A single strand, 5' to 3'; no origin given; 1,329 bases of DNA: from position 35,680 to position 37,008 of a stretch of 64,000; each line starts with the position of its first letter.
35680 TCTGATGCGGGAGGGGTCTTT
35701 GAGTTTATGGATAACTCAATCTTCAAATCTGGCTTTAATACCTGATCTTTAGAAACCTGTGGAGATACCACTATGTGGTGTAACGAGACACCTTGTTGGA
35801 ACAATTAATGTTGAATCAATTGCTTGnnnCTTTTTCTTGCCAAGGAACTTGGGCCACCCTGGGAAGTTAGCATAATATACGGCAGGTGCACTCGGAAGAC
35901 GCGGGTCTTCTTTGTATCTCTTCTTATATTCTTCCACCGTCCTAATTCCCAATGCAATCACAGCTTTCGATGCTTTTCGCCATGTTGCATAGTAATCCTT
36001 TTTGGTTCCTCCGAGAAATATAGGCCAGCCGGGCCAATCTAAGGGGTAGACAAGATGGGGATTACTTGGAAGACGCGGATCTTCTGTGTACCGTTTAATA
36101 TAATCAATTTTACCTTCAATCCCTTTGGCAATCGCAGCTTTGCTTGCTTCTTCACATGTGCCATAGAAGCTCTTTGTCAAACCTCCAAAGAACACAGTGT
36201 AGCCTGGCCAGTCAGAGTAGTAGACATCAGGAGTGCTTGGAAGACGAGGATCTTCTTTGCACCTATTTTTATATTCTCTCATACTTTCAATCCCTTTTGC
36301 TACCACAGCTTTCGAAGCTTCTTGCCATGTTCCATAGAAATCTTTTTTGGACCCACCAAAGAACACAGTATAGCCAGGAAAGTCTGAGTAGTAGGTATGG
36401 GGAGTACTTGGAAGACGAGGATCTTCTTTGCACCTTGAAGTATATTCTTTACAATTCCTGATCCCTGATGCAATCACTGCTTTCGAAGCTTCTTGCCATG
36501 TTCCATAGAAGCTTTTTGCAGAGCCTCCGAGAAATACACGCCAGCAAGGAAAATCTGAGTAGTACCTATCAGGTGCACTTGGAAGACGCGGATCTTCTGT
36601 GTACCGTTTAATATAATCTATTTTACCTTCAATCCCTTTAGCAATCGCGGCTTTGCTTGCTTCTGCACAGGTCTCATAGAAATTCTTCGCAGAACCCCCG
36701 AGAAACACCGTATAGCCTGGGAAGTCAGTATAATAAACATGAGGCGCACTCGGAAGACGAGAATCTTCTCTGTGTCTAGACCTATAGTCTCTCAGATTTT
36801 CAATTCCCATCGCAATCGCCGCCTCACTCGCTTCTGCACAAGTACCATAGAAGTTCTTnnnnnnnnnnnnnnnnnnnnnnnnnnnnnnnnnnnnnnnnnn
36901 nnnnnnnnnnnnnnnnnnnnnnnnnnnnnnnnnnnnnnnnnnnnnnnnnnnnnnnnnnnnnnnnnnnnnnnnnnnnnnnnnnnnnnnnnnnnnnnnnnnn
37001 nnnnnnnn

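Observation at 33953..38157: SF2 helicase with six C-terminal integrase-type repeats, co-oriented with two membrane proteins and divergent from a TrmB-like regulator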

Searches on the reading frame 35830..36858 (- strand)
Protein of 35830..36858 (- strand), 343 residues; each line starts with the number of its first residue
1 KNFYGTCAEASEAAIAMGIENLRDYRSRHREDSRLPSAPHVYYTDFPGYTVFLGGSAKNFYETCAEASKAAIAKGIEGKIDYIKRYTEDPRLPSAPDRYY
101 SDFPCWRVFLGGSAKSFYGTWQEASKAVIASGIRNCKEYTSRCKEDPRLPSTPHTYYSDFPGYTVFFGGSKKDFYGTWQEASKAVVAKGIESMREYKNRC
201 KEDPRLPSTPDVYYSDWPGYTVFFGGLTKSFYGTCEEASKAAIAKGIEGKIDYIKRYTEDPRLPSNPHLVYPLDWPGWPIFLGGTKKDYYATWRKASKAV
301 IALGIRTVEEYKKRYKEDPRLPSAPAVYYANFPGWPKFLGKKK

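Call 37: find_homologous_proteins(query=window:35830-36858:-, max_evalue=0.00001)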
Query seq(343 aa) (343 aa): 154 proteins with E <= 0.00001 among 8000 candidates; the best 120 are listed.
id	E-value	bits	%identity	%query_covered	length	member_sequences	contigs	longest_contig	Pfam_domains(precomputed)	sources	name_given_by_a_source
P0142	3.4e-129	449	43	99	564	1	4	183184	PF14882.12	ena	-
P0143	2.8e-120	420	46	100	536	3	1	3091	PF20484.4,PF04659.19,PF14882.12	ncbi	ncbi:TPA: integrase repeat-containing protein, partial [Pseudomonas aeruginosa]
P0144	4.3e-120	419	39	100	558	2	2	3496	PF14882.12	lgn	-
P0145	1.5e-115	404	39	100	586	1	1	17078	PF14882.12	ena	-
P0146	2.9e-110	387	44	99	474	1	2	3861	PF14882.12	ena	-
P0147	4.3e-104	367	40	98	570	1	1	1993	PF14882.12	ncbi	-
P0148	3.6e-99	350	46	100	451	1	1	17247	PF08223.17,PF14882.12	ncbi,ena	-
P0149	1.3e-96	342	36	100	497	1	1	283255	PF15540.11,PF01028.26,PF14882.12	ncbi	ncbi:TPA: integrase repeat-containing protein [Vibrio vulnificus]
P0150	1.0e-92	329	41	99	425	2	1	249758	PF14882.12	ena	-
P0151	1.3e-90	322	48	90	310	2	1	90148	PF14882.12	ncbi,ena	-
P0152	4.7e-89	317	45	99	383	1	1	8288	PF14882.12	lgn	-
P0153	5.2e-87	310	50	76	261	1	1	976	PF14882.12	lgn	-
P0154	3.0e-86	308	38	98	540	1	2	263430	PF14882.12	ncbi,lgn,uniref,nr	ncbi:integrase repeat-containing protein [Moritella sp. F3]|uniref:integrase repeat-containing prote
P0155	8.7e-83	296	47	99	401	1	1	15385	PF12518.14,PF13069.12,PF14882.12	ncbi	-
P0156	1.2e-81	293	38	90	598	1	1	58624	PF14882.12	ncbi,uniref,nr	ncbi:integrase repeat-containing protein [Photobacterium sp. GB-72]|uniref:integrase repeat-containi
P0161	9.6e-74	267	50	83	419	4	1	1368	PF03457.20,PF14882.12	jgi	jgi:hypothetical protein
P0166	1.0e-70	257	37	100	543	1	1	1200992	PF18780.7,PF03052.21,PF14882.12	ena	-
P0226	1.3e-40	158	51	51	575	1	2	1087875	PF00270.36,PF18766.8,PF00271.38,PF04851.22,PF14882.12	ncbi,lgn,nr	ncbi:MAG: DEAD/DEAH box helicase family protein [Candidatus Nomurabacteria bacterium]|nr:DEAD/DEAH b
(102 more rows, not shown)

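Call 58: search_protein_families(library=pfam, proteins=[P0161, P0166, P0143, P0149], max_evalue=0.001)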
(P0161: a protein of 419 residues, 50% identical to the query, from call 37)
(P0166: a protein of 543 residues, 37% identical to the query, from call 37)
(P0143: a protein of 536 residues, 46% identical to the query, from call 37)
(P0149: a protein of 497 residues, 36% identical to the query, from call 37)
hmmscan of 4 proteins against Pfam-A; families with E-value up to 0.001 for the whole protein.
P0161 (419 aa): 3 families
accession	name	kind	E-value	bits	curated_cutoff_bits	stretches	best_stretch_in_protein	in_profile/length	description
PF14882.11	INT_rpt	-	2.2e-43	146.7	26.5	5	332-378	1-52/55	Integrase repeat unit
PF03457.19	HA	-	2.1e-17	63.6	28.4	1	67-125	4-64/64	Helicase associated domain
PF20484.3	DUF6723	-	0.00036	20.7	27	0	304-325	39-60/73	Family of unknown function (DUF6723)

P0166 (543 aa): 6 families
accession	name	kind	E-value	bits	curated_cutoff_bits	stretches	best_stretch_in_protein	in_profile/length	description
PF14882.11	INT_rpt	-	7.7e-51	170.6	26.5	7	141-175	1-37/55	Integrase repeat unit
PF18780.6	HNH_repeat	-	2.6e-06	28.1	26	0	209-240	9-48/54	Homing endonuclease associated repeat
PF03052.20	Adeno_52K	-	1.2e-05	25.4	25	0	417-452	68-100/201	Adenoviral protein L1 52/55-kDa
PF17568.7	DUF5474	-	0.00021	21.7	25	0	423-455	19-51/77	Family of unknown function (DUF5474)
PF16760.10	CBM53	-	0.00048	20.8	27.6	0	512-533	9-25/57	Starch/carbohydrate-binding module (family 53)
PF03793.24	PASTA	-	0.00054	20.3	23.2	0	190-209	9-28/64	PASTA domain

P0143 (536 aa): 4 families
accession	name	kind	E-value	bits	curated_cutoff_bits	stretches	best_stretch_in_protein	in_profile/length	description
PF14882.11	INT_rpt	-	5.4e-113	369.6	26.5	9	100-149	1-52/55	Integrase repeat unit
PF04659.18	Arch_fla_DE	-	4.5e-08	33.4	21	0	343-369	2-28/96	Archaeal flagella protein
PF20484.3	DUF6723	-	2.6e-07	30.8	27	0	128-154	36-62/73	Family of unknown function (DUF6723)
PF07453.19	NUMOD1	-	0.00011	22.8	22.8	0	86-98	19-31/37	NUMOD1 domain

P0149 (497 aa): 3 families
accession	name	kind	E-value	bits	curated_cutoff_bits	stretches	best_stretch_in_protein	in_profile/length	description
PF14882.11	INT_rpt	-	1.8e-84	278.3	26.5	8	260-308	1-52/55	Integrase repeat unit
PF01028.25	Topoisom_I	-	1.4e-06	28.3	23.7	0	113-144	90-121/228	Eukaryotic DNA topoisomerase I, catalytic core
PF15540.11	Ntox47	-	3.9e-06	27.5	25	0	221-261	4-46/120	Bacterial toxin 47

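Call 71: find_encoding_contigs(protein=P0226, flank=7000, max_places=1)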
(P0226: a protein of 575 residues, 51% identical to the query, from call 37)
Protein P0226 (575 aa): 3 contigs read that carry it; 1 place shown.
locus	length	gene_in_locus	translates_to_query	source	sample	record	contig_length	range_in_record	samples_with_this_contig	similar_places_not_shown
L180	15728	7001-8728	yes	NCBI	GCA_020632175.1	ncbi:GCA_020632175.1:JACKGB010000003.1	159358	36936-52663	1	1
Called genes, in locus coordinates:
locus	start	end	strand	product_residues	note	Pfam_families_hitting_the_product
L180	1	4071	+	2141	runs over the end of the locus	PF07995:GSDH, PF00801:PKD, PF18911:PKD_4, PF19077:Big_13 (faint), PF02018:CBM_4_9 (faint), PF13750:Big_3_3 (faint), PF17957:Big_7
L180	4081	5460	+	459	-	PF01522:Polysacc_deac_1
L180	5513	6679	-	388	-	PF02156:Glyco_hydro_26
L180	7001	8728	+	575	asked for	PF00270:DEAD, PF04851:ResIII, PF18766:SWI2_SNF2, PF00271:Helicase_C, PF14882:INT_rpt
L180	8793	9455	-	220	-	PF03167:UDG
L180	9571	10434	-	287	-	PF01149:Fapy_DNA_glyco, PF06831:H2TH, PF06827:zf-FPG_IleRS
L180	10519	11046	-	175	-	-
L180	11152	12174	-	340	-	PF13565:HTH_32, PF00665:rve, PF13683:rve_3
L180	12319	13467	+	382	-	PF26514:DUF8173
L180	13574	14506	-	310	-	PF00665:rve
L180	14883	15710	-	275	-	PF13529:Peptidase_C39_2, PF03412:Peptidase_C39 (faint)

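Call 79: search_dna_similar(query=window:35830-36858:-, collection=phages, mode=protein, max_rows=25)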
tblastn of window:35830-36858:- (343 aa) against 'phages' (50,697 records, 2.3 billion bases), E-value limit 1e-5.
No match.

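Call 80: search_dna_similar(query=window:35830-36858:-, collection=plasmids, mode=protein, max_rows=25)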
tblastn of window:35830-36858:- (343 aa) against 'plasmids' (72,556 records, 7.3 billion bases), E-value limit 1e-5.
Records with a match: 9; places in all: 32; records where one place covers at least 80% of the query: 6.
Best place of each record, by identity: <60% 9.
By first word of the organism name: Pseudomonas 7; Marinobacter 1; Deinococcus 1.
By predicted mobility (MOB-suite, as given by PLSDB): non-mobilizable 6; conjugative 3.
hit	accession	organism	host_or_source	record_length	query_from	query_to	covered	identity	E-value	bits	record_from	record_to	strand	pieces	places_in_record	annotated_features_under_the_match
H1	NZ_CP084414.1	Pseudomonas sp. HS-18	mixed culture,soil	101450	1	342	100%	38.1%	1e-52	193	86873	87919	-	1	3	VPA1269 family protein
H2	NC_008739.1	Marinobacter nauticus VT8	-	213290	4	343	99%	36.7%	8e-48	179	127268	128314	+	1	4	VPA1269 family protein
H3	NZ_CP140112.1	Pseudomonas aeruginosa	Homo sapiens,central venous ...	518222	4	341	99%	36.6%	3e-42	242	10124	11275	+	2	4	VPA1269 family protein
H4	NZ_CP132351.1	Pseudomonas sp. NY8896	Homo sapiens,urine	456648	4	325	94%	35.6%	3e-42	163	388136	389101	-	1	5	VPA1269 family protein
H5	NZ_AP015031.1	Pseudomonas putida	-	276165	4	323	87%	33.9%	2e-16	171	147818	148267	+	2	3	integrase repeat-containing protein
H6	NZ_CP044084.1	Pseudomonas luteola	Homo sapiens,clinical isolate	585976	4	269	78%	34.4%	2e-16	162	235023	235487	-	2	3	integrase repeat-containing protein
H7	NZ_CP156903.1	Pseudomonas kurunegalensis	Homo sapiens,stool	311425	4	266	77%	34.2%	2e-16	163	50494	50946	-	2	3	integrase repeat-containing protein | hypothetical protein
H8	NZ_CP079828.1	Pseudomonas sp. HD6515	sewage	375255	4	266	77%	34.2%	2e-16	163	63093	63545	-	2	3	integrase repeat-containing protein | hypothetical protein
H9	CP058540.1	Deinococcus sp. D7000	seawater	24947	2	284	83%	31.6%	1e-29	127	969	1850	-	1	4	hypothetical protein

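Call 81: get_annotated_region(hit=H1, flank=5000)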
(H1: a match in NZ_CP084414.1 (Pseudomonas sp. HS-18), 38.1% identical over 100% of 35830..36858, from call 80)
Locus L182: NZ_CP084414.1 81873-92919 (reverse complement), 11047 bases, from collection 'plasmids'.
description: Pseudomonas sp. HS-18 plasmid plas1, complete sequence
organism: Pseudomonas sp. HS-18 (NCBI taxid 2879114)
taxonomy: Bacteria; Pseudomonadota; Gammaproteobacteria; Pseudomonadales; Pseudomonadaceae; Pseudomonas; Pseudomonas sp. HS-18
host: -; source: mixed culture,soil; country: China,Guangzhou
typing (MOB-suite, as given by PLSDB): non-mobilizable
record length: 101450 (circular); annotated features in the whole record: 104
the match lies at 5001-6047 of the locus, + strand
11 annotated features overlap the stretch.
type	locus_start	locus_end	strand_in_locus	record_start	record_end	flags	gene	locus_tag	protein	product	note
CDS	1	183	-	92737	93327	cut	-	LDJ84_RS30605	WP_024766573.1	DUF6088 family protein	-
CDS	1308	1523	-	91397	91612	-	-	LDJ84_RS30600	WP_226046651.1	hypothetical protein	-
CDS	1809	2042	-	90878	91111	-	-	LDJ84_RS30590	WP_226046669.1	hypothetical protein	-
CDS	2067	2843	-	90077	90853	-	-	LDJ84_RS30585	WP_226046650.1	toxic anion resistance protein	-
CDS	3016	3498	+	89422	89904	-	-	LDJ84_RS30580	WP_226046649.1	hypothetical protein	-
CDS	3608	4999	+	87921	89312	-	gmtY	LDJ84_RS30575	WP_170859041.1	gamma-mobile-trio recombinase GmtY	-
CDS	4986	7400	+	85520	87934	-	-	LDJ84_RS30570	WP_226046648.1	VPA1269 family protein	-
CDS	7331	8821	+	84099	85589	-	-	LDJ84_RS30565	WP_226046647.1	VPA1269 family protein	-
CDS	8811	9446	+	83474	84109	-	gmtX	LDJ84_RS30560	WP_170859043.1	gamma-mobile-trio protein GmtX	-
CDS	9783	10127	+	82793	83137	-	-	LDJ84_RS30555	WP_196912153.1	hypothetical protein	-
CDS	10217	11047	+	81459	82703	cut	-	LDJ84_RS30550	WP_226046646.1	TolC family protein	GO:0055085 - transmembrane transport [Evidence IEA]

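Call 82: search_protein_families(library=pfam, proteins=[L182:4986-7400:+, L182:7331-8821:+], max_evalue=0.001)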
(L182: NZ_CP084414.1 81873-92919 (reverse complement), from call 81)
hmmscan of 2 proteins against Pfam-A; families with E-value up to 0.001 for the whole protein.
L182:4986-7400:+ (804 aa): 2 families
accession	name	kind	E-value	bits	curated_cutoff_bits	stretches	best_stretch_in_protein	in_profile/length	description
PF14882.11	INT_rpt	-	4.5e-52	174.5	26.5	5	261-313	1-55/55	Integrase repeat unit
PF13009.11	Integrase_2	-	7.4e-50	170.3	25.4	1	479-784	3-299/327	Putative integrase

L182:7331-8821:+ (496 aa): 2 families
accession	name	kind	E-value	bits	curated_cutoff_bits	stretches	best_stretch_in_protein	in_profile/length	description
PF13009.11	Integrase_2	-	5.7e-06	26.1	25.4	1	3-29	300-326/327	Putative integrase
PF00589.27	Phage_integrase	-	6.4e-06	26.5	27.1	1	70-140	113-168/172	Phage integrase family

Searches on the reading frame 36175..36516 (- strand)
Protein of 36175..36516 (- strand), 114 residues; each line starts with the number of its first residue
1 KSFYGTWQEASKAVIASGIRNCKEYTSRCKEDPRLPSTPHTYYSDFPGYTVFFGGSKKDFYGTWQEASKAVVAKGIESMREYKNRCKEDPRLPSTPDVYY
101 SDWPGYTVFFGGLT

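Call 60: predict_structure(alignment_id=A2)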
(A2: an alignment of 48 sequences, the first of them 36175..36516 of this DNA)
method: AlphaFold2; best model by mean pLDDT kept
length: 114 residues; sequences in the alignment: 48
mean_pLDDT: 95.0   pTM: 0.64
mean pLDDT of the five models: 95.0, 94.6, 94.1, 93.1, 92.7
residues with pLDDT >= 90: 106; 70-90: 7; 50-70: 1; < 50: 0
segments of 3 or more residues with pLDDT < 50: none
pLDDT, mean of each block of 10 residues (from residue 1): 95 97 97 97 96 89 97 97 96 95 96 78
secondary structure, 60 per line:
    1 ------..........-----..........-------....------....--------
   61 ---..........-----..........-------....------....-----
elements in order: H7-16 H22-31 H39-42 H49-52 H64-73 H79-88 H96-99 H106-109

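Call 64: fold_search(model_id=the predicted structure, library=pdb)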
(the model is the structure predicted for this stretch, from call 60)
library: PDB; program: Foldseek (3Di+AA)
matches with E <= 10: 10; with E <= 0.001: 0
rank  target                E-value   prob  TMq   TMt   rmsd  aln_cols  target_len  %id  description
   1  7pwo_N1               5.1e+00  0.04  0.27  0.22   9.0        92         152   12  Cryo-EM structure of Giardia lamblia ribosome at 2.75 A resolution (released 2022-04-20)
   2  2k27_MODEL_1_A        5.1e+00  0.02  0.21  0.17  20.6       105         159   14  Solution structure of Human Pax8 Paired Box Domain (released 2008-09-30)
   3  2cob_MODEL_1_A        5.5e+00  0.04  0.22  0.30   7.1        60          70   17  Solution structures of the HTH domain of human LCoR protein (released 2005-11-17)
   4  9pbf_F                5.8e+00  0.01  0.16  0.05  16.1       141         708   13  21bin20S complex (NSF-alphaSNAP-2:1 syntaxin-1a:SNAP-25), non-hydrolyzing, class 10 (released 2025-08-06)
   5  4zzj_A                6.6e+00  0.01  0.15  0.07  14.2       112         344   15  SIRT1/Activator/Substrate Complex (released 2015-07-15)
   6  8ovj_ST               7.0e+00  0.04  0.29  0.24   9.3        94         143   10  CRYO-EM STRUCTURE OF LEISHMANIA MAJOR 80S RIBOSOME : PARENTAL STRAIN (released 2024-05-08)
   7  6skf_Aq               7.0e+00  0.04  0.28  0.23   9.1        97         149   11  Cryo-EM Structure of T. kodakarensis 70S ribosome (released 2020-07-29)
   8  9bh5_AN               7.4e+00  0.04  0.30  0.24   9.1        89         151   12  High-resolution C. elegans 80S ribosome structure - class 1 (released 2024-09-04)
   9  9bc5_F                8.4e+00  0.02  0.22  0.06  17.7        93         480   13  AAV-2 Rep68-AAVS1 heptameric complex (released 2025-02-12)
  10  8a3w_ST               8.9e+00  0.03  0.28  0.24   9.5        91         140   10  CRYO-EM STRUCTURE OF LEISHMANIA MAJOR 80S RIBOSOME : WILD TYPE (released 2023-12-20)

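Call 67: fold_search(model_id=the predicted structure, library=viral)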
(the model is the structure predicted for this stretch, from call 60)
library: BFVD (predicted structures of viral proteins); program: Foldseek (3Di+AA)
matches with E <= 10: 22; with E <= 0.001: 2
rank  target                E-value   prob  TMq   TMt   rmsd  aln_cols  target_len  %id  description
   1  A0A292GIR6            4.4e-04  1.00  0.45  0.20   6.9       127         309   27  (no name in the UniProt tables at hand)
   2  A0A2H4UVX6            6.0e-04  1.00  0.52  0.11   5.2       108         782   17  DEXDc helicase [Bodo saltans virus]
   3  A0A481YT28            3.2e-01  0.60  0.40  0.08   9.4       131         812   19  Helicase [Marseillevirus LCMAC102]
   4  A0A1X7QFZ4            7.6e-01  0.23  0.41  0.09   7.1       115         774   17  (no name in the UniProt tables at hand)
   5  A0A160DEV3            1.9e+00  0.06  0.23  0.22   7.6        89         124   12  Uncharacterized protein [Gordonia phage OneUp]
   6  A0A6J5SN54            2.3e+00  0.06  0.29  0.15  11.8       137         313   14  Uncharacterized protein [uncultured Caudovirales phage]
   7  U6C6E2                2.9e+00  0.02  0.20  0.11  14.5       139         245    7  DNA 3'-5' helicase (Fragment) [Merkel cell polyomavirus]
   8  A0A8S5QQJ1            3.1e+00  0.02  0.18  0.10   9.4        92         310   10  Integrase [Siphoviridae sp. ctgBD49]
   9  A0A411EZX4            4.2e+00  0.03  0.23  0.15  12.8       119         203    9  DNA 3'-5' helicase [Tadarida brasiliensis papillomavirus]
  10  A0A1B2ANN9            4.5e+00  0.06  0.34  0.23   7.1       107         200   13  (no name in the UniProt tables at hand)
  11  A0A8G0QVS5            4.8e+00  0.08  0.27  0.06   4.1        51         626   12  (no name in the UniProt tables at hand)
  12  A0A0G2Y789            5.8e+00  0.03  0.20  0.12  13.3        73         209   15  NS1 (Fragment) [Parvovirus fur seal/ATROP42/BR/2012]
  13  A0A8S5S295            6.5e+00  0.04  0.35  0.14   6.6       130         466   14  Uncharacterized protein [Siphoviridae sp. ctCIv11]
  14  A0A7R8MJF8            6.5e+00  0.01  0.18  0.11  11.5        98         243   10  HTH cro/C1-type domain-containing protein [Klebsiella phage vB_KvM-Eowyn]
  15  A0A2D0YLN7            7.4e+00  0.04  0.27  0.24   6.7        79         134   16  Uncharacterized protein [Vibrio phage JSF10]
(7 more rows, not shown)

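Call 98: search_solved_structures(query=A2, max_evalue=10, show_alignments=2)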
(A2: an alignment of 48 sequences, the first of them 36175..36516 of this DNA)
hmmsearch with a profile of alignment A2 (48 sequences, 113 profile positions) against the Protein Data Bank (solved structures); distinct sequences matched with E-value up to 10: 0.
